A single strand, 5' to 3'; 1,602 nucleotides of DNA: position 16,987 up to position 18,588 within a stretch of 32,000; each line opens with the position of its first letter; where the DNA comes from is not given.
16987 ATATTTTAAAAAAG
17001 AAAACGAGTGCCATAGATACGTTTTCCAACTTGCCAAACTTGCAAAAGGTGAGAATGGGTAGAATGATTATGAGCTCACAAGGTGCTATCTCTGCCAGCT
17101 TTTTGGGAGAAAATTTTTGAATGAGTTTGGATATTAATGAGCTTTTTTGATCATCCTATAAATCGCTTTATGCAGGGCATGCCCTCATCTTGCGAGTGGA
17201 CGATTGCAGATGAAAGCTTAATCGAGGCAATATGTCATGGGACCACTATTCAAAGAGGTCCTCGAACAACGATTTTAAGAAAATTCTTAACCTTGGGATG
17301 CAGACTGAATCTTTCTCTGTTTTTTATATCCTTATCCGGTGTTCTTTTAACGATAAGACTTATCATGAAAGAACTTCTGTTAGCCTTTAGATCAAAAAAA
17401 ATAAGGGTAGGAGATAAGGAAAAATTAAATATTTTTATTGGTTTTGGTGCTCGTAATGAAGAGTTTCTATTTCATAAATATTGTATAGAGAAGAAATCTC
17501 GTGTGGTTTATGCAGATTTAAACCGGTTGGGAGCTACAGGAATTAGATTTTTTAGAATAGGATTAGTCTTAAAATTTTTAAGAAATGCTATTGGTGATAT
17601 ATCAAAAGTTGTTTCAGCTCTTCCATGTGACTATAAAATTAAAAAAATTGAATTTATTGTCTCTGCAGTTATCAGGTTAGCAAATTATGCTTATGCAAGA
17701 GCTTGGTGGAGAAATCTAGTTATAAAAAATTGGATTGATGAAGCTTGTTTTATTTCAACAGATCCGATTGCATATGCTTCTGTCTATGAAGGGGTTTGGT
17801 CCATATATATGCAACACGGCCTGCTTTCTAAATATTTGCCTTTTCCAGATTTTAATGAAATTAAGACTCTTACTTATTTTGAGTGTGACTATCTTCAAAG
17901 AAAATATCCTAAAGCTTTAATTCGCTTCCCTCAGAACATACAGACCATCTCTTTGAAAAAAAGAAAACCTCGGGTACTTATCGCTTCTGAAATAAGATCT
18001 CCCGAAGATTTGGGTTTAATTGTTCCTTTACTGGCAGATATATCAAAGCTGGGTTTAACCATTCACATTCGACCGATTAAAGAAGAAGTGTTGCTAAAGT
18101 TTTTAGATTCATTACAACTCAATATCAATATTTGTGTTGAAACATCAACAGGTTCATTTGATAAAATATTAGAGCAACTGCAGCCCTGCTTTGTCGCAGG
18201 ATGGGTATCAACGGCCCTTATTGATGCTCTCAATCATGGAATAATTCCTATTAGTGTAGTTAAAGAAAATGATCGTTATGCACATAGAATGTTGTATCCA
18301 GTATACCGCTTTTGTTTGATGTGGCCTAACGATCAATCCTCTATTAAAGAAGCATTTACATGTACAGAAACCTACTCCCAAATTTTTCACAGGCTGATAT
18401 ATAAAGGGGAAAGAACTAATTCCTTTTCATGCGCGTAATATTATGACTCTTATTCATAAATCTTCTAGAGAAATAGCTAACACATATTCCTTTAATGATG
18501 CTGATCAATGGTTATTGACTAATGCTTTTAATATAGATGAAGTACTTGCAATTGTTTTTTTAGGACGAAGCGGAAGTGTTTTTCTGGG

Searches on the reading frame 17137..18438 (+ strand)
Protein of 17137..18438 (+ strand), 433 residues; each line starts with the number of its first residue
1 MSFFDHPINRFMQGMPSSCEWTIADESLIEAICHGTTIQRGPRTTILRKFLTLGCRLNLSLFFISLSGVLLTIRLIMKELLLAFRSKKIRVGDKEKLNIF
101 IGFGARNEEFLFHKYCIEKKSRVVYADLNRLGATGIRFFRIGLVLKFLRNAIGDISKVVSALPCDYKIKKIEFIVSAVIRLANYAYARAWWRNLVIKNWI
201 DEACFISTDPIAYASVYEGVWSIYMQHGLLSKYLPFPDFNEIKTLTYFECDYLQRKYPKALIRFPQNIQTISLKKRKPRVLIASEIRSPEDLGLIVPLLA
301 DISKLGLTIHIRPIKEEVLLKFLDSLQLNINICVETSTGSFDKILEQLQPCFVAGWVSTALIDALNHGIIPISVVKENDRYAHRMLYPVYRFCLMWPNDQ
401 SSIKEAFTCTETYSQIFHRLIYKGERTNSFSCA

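Call 3: search_protein_families(library=pfam, proteins=[window:17137-18438:+], max_evalue=0.01)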
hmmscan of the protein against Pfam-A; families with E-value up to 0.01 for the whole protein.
window:17137-18438:+ (433 aa): 0 families

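Call 35: search_protein_families(library=pfam, proteins=[window:17137-18435:+], max_evalue=1)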
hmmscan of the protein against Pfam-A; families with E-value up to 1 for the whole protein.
window:17137-18435:+ (433 aa): 0 families

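Call 42: search_protein_families(library=ncbifam, proteins=[window:17137-18435:+], max_evalue=0.01)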
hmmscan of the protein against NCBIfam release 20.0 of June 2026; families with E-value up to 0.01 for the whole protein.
window:17137-18435:+ (433 aa): 0 families

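Call 71: search_solved_structures(query=window:17137-18435:+, max_evalue=1)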
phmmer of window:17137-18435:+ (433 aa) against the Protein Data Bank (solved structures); distinct sequences matched with E-value up to 1: 0.

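Call 94: predict_structure(protein=window:17137-18435:+)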
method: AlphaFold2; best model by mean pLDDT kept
length: 433 residues; sequences in the alignment: 1
mean_pLDDT: 37.0   pTM: 0.22
mean pLDDT of the five models: 37.0, 34.0, 33.9, 33.1, 29.4
residues with pLDDT >= 90: 0; 70-90: 0; 50-70: 10; < 50: 423
segments of 3 or more residues with pLDDT < 50: 1-73, 75-77, 86-285, 291-293, 295-297, 299-433
pLDDT, mean of each block of 10 residues (from residue 1): 35 34 35 38 41 36 42 49 46 39 34 35 29 31 34 32 30 36 36 34 34 39 38 31 30 41 38 34 47 50 43 45 40 36 38 33 36 33 40 38 36 38 33 25
secondary structure, 60 per line:
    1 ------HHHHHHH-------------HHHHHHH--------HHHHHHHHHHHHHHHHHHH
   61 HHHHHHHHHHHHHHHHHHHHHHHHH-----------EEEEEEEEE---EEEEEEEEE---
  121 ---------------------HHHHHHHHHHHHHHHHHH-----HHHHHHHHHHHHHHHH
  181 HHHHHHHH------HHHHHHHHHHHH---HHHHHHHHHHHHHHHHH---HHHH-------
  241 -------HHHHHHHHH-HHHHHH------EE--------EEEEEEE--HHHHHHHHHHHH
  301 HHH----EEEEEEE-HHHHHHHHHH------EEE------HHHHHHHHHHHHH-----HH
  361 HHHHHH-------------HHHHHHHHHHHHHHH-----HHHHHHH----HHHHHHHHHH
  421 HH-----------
elements in order: H7-13 H27-33 H42-85 E97-105 E109-117 H142-159 H165-188 H195-206 H210-226 H230-233 H248-256 H258-263 E280-286 H289-303 E308-314 H316-325 E332-334 H341-353 H359-366 H380-394 H400-406 H411-422
